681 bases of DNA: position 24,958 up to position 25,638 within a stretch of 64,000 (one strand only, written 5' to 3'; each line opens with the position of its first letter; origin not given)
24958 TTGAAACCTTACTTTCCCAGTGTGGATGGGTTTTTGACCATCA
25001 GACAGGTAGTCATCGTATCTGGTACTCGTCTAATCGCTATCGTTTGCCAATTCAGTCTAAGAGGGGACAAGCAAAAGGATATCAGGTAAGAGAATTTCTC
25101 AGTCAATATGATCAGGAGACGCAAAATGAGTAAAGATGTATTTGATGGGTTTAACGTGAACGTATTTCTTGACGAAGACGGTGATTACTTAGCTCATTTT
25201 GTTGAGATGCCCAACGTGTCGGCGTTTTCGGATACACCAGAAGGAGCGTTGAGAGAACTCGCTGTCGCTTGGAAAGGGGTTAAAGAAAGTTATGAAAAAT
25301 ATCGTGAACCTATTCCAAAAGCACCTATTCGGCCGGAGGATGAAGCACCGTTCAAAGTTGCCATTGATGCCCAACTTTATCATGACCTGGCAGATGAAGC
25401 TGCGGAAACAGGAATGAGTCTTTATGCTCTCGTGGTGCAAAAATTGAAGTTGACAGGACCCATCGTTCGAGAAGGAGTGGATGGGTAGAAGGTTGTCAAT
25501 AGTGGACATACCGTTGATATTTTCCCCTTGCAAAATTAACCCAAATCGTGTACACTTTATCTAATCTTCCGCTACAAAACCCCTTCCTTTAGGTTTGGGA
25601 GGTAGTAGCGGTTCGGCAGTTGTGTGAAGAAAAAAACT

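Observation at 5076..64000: One ~25-nt hairpin core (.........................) is shared by repeat families with different termini and shows compensatory stem changes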

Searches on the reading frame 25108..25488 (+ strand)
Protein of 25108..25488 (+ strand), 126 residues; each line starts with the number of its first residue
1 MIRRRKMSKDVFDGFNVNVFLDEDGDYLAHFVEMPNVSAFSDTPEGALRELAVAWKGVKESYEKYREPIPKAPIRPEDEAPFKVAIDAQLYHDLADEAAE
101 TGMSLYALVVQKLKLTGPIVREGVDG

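Call 14: search_protein_families(library=pfam, proteins=[window:25108-25488:+], max_evalue=0.01)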
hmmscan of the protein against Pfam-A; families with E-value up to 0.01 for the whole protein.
window:25108-25488:+ (126 aa): 0 families
